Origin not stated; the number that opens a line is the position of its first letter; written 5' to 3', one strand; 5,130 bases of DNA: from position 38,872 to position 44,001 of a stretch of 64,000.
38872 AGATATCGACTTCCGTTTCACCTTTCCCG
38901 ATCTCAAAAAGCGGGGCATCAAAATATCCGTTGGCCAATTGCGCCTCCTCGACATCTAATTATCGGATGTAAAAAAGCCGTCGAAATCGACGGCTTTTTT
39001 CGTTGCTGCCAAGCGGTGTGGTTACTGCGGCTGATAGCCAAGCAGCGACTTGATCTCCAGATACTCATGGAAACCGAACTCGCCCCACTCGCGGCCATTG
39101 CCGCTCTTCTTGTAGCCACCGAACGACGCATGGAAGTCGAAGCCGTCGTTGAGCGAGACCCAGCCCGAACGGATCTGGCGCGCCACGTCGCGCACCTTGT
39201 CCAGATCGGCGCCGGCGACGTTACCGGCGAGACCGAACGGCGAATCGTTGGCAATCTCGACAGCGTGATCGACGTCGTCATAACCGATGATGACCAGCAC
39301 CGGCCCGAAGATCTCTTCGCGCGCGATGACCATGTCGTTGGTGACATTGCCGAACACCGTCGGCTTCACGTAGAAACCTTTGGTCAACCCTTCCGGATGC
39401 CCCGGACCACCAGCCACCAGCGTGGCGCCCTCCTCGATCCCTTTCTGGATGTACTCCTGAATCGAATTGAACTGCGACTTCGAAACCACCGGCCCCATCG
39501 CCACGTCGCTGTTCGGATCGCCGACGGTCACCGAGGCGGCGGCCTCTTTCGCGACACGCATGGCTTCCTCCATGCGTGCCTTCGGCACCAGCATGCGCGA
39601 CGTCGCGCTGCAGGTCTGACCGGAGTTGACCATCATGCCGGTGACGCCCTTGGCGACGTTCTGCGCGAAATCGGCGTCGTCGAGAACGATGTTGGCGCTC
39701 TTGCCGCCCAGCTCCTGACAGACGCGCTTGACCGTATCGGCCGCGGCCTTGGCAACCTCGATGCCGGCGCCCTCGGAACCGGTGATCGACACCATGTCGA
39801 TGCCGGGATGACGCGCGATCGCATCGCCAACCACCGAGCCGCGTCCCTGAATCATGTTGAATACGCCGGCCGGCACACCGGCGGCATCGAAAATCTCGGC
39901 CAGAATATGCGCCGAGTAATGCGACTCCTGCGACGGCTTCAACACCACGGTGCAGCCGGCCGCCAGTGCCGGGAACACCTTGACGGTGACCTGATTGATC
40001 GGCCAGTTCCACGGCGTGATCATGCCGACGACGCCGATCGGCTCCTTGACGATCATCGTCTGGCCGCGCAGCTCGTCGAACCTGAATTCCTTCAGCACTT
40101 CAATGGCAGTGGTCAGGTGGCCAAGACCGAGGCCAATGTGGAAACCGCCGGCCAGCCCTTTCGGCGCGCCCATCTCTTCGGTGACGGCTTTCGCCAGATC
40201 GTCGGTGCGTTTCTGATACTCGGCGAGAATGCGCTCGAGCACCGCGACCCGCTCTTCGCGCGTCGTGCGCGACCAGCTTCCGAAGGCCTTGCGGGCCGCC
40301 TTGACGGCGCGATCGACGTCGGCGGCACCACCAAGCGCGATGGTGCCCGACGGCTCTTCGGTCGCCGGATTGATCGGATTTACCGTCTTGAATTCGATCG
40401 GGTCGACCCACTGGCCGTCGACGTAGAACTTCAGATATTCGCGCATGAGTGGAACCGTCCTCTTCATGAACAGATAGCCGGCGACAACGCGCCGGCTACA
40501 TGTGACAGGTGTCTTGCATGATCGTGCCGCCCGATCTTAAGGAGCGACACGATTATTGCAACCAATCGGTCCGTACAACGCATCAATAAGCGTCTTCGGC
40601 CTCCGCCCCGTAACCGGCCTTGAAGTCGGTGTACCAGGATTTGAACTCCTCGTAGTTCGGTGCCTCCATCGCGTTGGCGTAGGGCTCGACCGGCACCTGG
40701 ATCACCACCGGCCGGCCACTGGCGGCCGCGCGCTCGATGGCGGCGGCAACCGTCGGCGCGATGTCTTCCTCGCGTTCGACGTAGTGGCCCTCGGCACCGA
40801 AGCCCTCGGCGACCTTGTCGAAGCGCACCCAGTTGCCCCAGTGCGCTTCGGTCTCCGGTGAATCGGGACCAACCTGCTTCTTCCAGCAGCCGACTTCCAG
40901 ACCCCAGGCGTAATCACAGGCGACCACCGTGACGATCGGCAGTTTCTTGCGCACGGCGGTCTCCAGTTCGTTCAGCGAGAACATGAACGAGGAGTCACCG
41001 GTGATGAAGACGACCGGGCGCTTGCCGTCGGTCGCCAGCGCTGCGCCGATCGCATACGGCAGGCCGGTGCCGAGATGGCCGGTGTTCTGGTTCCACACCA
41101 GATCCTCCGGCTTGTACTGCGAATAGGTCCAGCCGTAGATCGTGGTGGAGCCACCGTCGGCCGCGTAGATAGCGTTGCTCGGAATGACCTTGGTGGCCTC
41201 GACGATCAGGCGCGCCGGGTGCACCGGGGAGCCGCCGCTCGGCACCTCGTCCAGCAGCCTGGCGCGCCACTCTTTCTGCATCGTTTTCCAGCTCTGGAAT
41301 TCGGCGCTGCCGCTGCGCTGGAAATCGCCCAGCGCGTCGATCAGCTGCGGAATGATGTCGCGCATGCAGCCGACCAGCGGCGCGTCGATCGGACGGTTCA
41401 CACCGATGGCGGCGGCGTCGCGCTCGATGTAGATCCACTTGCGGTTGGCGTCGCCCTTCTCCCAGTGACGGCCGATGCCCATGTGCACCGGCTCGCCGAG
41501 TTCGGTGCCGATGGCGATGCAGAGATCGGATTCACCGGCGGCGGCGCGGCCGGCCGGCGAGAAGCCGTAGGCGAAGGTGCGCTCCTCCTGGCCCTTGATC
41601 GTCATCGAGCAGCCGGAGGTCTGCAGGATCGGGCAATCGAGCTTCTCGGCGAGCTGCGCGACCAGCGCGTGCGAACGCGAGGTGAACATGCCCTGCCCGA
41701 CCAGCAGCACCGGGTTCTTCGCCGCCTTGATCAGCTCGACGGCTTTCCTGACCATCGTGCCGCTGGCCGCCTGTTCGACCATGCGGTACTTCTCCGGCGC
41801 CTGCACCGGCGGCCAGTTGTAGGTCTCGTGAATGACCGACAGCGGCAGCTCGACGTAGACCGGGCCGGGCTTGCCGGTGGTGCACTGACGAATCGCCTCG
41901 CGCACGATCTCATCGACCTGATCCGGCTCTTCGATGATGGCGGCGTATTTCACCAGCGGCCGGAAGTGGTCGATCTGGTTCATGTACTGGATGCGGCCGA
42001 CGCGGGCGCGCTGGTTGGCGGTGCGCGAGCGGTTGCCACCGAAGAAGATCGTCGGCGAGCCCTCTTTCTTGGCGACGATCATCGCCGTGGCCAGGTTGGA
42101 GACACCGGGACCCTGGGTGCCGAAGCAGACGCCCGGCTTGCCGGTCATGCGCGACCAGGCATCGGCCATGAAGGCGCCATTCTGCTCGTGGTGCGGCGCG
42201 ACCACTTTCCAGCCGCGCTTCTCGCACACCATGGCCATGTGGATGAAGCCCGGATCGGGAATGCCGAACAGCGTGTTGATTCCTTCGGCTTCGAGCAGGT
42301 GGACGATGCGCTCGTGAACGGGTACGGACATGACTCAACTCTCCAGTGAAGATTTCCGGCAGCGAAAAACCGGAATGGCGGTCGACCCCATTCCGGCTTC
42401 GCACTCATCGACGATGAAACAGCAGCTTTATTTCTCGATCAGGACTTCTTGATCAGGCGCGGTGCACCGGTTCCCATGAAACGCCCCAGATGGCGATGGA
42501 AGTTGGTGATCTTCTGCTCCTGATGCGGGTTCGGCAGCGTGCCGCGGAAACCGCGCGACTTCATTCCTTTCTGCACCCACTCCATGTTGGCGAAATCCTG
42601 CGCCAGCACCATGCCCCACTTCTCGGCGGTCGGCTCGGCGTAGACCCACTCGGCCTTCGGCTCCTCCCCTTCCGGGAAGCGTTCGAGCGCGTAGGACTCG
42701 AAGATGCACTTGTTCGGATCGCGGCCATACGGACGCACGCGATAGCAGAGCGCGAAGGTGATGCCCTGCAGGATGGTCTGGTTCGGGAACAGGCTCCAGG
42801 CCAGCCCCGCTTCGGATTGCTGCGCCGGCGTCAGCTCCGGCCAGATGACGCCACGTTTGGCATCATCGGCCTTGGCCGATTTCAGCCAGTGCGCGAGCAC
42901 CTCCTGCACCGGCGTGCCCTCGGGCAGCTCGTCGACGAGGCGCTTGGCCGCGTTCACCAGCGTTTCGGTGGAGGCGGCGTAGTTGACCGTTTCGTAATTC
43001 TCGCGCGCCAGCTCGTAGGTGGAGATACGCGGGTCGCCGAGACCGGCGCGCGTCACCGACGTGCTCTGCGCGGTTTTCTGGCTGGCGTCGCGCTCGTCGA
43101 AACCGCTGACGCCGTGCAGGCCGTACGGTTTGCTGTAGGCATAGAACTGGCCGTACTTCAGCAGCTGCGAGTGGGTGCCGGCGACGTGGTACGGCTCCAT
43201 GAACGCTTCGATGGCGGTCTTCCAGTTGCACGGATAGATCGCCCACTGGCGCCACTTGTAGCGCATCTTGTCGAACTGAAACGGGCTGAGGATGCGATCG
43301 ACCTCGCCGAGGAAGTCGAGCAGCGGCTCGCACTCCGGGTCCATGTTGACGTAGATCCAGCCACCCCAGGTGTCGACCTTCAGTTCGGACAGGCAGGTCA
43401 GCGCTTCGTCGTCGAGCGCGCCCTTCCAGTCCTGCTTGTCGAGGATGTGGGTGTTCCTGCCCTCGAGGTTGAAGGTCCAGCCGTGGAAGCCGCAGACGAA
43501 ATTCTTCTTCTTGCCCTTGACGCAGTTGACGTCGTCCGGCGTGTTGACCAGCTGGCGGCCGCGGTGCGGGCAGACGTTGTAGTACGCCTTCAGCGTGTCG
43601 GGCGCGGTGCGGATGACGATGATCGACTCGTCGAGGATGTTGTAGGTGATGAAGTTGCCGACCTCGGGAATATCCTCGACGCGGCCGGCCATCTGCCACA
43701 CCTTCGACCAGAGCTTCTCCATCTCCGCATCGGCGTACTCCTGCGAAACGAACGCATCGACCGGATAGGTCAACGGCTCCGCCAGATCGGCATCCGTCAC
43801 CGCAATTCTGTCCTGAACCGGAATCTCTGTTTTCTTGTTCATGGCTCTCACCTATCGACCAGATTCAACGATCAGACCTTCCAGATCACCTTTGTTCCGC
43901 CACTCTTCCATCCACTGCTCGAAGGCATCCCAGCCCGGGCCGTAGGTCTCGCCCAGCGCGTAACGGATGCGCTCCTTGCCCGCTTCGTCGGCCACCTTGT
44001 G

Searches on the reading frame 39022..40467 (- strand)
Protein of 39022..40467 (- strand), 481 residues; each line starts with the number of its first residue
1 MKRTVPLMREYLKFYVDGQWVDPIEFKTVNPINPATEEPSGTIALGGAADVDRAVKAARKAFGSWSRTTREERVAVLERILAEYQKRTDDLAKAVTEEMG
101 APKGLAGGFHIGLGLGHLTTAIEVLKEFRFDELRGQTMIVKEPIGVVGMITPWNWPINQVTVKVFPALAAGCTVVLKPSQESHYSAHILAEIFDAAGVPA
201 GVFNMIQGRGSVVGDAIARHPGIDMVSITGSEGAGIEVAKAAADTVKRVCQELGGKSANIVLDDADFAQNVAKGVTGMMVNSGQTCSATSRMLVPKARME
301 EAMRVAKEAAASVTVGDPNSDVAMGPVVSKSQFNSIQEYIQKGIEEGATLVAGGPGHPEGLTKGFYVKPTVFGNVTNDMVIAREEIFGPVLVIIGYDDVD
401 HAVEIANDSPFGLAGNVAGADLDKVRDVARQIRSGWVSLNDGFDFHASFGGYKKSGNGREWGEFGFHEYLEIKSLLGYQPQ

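Call 49: search_protein_families(library=pfam, proteins=[window:39022-40467:-], max_evalue=0.0001)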
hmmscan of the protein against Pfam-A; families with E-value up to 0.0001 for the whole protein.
window:39022-40467:- (481 aa): 1 family
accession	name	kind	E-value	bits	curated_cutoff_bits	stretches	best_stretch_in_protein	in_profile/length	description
PF00171.27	Aldedh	-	5.8e-151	503.6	23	1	20-474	1-460/461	Aldehyde dehydrogenase family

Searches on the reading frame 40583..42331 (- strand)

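Call 49: search_protein_families(library=pfam, proteins=[window:40583-42331:-], max_evalue=0.0001)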
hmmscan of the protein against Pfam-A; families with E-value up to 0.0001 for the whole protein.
window:40583-42331:- (582 aa): 3 families
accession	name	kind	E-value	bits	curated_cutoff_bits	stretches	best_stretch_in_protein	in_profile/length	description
PF02775.26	TPP_enzyme_C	-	1.3e-30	106.7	21.9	1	392-546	1-151/151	Thiamine pyrophosphate enzyme, C-terminal TPP binding domain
PF02776.23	TPP_enzyme_N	-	2.8e-30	105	26.8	1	6-111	4-107/119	Thiamine pyrophosphate enzyme, N-terminal TPP binding domain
PF00205.28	TPP_enzyme_M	-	2.3e-22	79.6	30.4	1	194-330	1-137/137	Thiamine pyrophosphate enzyme, central domain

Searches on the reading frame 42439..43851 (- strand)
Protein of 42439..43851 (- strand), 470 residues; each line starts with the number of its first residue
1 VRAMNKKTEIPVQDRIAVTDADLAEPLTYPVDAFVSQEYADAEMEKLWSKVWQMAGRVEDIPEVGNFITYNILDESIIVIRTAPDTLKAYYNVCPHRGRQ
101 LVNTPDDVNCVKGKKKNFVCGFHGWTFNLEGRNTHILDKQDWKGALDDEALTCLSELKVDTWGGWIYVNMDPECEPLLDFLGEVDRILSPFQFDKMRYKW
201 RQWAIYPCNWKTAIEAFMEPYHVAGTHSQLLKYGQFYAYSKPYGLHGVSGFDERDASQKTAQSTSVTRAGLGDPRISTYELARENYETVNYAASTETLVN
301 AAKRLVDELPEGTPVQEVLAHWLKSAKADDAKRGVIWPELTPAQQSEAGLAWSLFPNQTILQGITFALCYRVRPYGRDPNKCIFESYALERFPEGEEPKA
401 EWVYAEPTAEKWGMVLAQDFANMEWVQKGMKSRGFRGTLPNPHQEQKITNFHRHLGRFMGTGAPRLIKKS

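Call 49: search_protein_families(library=pfam, proteins=[window:42439-43851:-], max_evalue=0.0001)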
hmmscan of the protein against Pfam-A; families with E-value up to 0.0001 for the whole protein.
window:42439-43851:- (470 aa): 2 families
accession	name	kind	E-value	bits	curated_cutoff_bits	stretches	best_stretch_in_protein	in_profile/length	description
PF00848.25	Ring_hydroxyl_A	-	1.8e-22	80.7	24.9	1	206-460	14-207/208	Ring hydroxylating alpha subunit (catalytic domain)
PF00355.32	Rieske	-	4.2e-14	52.7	20.3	1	52-136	2-78/88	Rieske [2Fe-2S] domain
